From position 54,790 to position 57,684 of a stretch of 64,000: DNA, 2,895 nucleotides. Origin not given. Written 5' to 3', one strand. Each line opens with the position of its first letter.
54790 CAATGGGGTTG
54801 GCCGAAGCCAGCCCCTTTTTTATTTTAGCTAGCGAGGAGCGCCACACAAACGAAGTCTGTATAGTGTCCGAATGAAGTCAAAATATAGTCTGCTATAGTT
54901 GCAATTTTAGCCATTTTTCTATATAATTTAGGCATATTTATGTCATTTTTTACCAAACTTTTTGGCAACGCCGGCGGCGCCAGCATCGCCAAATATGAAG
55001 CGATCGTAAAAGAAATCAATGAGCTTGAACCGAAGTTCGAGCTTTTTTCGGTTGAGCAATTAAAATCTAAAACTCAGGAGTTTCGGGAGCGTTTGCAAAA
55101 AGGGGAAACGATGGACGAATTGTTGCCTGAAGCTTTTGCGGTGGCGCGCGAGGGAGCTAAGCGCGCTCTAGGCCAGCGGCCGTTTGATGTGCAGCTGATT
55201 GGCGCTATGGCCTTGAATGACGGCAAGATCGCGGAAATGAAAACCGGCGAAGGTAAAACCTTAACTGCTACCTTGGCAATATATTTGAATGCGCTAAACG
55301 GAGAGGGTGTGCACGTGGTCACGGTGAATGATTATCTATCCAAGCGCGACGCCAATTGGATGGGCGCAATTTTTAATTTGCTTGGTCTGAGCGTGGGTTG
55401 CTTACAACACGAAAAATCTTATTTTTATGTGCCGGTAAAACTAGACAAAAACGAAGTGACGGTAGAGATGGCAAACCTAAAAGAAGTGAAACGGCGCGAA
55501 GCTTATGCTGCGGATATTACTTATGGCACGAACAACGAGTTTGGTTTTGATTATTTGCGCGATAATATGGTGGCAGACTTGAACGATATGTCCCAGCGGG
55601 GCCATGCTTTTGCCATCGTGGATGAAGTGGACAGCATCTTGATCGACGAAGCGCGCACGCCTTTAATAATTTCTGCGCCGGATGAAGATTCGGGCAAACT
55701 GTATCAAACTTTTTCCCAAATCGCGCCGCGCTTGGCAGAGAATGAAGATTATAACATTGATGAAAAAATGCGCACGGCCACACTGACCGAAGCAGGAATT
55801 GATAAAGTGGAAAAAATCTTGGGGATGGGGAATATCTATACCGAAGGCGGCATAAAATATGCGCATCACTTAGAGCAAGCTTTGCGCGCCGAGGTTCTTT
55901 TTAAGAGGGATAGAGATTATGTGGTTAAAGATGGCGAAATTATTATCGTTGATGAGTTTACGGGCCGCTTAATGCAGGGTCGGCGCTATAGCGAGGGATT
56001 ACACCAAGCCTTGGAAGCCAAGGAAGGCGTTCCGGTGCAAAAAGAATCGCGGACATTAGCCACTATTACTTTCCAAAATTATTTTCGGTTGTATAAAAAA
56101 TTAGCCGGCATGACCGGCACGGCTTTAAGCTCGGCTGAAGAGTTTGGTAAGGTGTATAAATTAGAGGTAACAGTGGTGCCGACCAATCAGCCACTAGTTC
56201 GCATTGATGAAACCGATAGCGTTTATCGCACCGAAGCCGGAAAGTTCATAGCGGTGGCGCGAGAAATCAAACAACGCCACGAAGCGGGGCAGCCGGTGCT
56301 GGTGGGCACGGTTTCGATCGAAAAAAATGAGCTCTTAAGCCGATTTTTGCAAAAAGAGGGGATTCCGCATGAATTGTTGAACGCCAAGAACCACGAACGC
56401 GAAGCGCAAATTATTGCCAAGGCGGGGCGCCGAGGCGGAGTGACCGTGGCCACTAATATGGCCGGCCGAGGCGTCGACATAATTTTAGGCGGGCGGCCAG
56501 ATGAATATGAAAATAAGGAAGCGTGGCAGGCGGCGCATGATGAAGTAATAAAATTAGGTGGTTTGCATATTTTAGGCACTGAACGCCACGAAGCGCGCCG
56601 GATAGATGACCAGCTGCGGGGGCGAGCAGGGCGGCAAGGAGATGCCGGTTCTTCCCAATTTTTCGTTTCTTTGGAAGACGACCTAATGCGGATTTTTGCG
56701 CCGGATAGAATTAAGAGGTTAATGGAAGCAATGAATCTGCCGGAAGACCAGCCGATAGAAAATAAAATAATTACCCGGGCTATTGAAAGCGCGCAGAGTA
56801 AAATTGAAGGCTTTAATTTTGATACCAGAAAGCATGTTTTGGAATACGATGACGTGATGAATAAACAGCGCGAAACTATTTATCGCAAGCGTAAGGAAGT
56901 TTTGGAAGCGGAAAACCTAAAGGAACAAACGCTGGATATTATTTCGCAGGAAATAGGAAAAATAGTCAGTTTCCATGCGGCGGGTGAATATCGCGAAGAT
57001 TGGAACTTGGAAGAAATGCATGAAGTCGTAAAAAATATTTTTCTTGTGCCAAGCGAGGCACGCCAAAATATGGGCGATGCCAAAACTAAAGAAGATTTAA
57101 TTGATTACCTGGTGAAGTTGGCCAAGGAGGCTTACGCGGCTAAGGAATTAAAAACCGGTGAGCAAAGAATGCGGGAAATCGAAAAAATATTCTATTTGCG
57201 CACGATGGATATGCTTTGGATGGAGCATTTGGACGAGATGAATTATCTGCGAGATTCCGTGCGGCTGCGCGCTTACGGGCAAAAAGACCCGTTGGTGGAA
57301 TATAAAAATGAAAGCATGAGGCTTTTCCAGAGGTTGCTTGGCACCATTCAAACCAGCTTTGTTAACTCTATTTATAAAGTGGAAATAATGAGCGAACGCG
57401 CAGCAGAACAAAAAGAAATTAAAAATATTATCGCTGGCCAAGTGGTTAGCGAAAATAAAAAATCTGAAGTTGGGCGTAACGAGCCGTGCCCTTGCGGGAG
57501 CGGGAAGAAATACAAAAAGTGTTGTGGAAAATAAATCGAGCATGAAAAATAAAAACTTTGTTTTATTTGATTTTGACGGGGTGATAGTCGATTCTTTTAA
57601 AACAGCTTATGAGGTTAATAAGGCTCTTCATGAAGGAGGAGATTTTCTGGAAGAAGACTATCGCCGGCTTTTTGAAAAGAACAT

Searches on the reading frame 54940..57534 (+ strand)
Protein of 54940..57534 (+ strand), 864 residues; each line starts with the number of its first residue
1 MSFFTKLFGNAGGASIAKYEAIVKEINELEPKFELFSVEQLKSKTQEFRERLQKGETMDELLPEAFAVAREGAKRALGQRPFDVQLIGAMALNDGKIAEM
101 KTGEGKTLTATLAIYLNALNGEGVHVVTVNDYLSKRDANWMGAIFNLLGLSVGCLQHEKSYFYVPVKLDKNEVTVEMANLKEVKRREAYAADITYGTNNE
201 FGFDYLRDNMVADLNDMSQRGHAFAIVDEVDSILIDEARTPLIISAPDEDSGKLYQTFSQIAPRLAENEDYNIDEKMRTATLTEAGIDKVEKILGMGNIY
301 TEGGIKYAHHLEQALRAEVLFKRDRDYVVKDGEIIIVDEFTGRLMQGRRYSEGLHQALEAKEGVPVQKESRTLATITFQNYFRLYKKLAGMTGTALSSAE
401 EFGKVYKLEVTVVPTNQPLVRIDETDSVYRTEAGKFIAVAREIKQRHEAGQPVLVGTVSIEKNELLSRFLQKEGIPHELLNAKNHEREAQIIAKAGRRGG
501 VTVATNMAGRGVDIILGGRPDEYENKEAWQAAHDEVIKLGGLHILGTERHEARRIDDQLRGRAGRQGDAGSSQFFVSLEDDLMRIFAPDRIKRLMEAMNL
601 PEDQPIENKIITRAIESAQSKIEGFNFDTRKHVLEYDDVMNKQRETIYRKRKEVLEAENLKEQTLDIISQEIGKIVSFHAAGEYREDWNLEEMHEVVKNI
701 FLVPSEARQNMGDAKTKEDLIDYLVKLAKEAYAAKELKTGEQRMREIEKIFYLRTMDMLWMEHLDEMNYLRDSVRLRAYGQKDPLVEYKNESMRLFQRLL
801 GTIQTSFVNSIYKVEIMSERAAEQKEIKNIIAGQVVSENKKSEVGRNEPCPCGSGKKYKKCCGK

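Call 14: search_protein_families(library=pfam, proteins=[window:54940-57534:+], max_evalue=0.01)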
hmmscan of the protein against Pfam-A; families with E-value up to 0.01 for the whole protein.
window:54940-57534:+ (864 aa): 6 families
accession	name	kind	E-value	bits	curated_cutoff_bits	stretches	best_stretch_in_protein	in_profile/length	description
PF07517.20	SecA_DEAD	-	9.1e-123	409.6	24.6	1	5-402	2-289/290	SecA DEAD-like domain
PF21090.3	P-loop_SecA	-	1.2e-81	273.7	27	1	418-603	1-205/205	SecA P-loop domain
PF07516.18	SecA_SW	-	1.7e-63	214.7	26.7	1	605-815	1-200/200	SecA Wing and Scaffold domain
PF01043.26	SecA_PP_bind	-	3e-42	144.1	23.5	1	252-359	3-110/110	SecA preprotein cross-linking domain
PF02810.21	SEC-C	-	1e-09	38.5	20.4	1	846-864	1-19/19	SEC-C motif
PF00271.37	Helicase_C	-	0.0056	17.4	23.5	0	436-514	3-81/110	Helicase conserved C-terminal domain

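Call 15: find_related_loci(query=window:54940-57534:+, collection=genome_contigs, flank=10000)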
Query window:54940-57534:+ (864 aa) in genome_contigs; peptide patterns used: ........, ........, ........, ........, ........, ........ (x = any residue, [..] = any of these).
512 stretches matched a pattern; 404 encode a relative of the query (tblastn E <= 1e-3); the best 80 are kept; 80 distinct loci.
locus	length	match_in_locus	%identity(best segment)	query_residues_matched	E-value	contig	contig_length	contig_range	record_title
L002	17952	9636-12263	86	1-854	0e+0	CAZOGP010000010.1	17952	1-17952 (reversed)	MAG TPA_asm: uncultured Candidatus Saccharibacteria bacterium isolate binchicken_co387_482 genome assembly, contig: NODE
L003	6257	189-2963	70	1-864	0e+0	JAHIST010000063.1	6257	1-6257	MAG: Patescibacteria group bacterium isolate MM_PC_MetaG.mb.188 MM_PC_MetaG.mb.188_k141_1411469, whole genome shotgun se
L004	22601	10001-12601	67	1-863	0e+0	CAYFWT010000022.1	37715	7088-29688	MAG TPA_asm: uncultured Candidatus Saccharibacteria bacterium isolate ERP108616_co1_412 genome assembly, contig: k119_46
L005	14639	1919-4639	65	1-864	0e+0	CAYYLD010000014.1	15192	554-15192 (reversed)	MAG TPA_asm: uncultured Candidatus Saccharibacteria bacterium isolate binchicken_co89_41 genome assembly, contig: NODE_7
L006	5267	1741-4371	66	1-864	0e+0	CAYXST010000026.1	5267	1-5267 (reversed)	MAG TPA_asm: uncultured Candidatus Saccharibacteria bacterium isolate binchicken_co387_104 genome assembly, contig: NODE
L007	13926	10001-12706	66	1-864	0e+0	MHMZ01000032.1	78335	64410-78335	MAG: Candidatus Portnoybacteria bacterium RIFCSPHIGHO2_02_FULL_39_12 rifcsphigho2_01_scaffold_718, whole genome shotgun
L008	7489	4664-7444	63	1-863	0e+0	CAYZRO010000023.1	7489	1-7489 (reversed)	MAG TPA_asm: uncultured Candidatus Saccharibacteria bacterium isolate binchicken_co19_574 genome assembly, contig: NODE_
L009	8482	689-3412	63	1-864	0e+0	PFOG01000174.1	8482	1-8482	MAG: Candidatus Portnoybacteria bacterium CG_4_10_14_0_2_um_filter_44_20 CG_4_10_14_0.2_scaffold_12126_c, whole genome s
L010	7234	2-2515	68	41-857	0e+0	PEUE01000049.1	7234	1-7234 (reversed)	MAG: Candidatus Portnoybacteria bacterium CG02_land_8_20_14_3_00_45_8 CG02_land_8_20_14_3.00_150_scaffold_6823_c, whole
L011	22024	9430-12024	64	1-862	0e+0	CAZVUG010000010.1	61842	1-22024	MAG TPA_asm: uncultured Candidatus Saccharibacteria bacterium isolate SRP067234_co1_193 genome assembly, contig: k99_280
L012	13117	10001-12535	65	1-863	0e+0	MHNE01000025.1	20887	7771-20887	MAG: Candidatus Portnoybacteria bacterium RIFCSPLOWO2_01_FULL_43_11 rifcsplowo2_01_scaffold_6929, whole genome shotgun s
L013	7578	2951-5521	64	1-864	0e+0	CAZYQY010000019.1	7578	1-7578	MAG TPA_asm: uncultured Candidatus Saccharibacteria bacterium isolate binchicken_co100_35 genome assembly, contig: NODE_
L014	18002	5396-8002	62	1-863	0e+0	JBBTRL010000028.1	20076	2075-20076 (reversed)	MAG: Patescibacteria group bacterium isolate H52-bin103_1 H52_bin103_1_000000000028, whole genome shotgun sequence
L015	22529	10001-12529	65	1-854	0e+0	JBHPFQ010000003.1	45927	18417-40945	Patescibacteria group bacterium isolate SAG AM-311-K04 NODE_3_length_45927_cov_31.399023, whole genome shotgun sequence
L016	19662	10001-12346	64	1-862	0e+0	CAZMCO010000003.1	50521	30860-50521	MAG TPA_asm: uncultured Candidatus Saccharibacteria bacterium isolate SRP068000_co1_601 genome assembly, contig: NODE_57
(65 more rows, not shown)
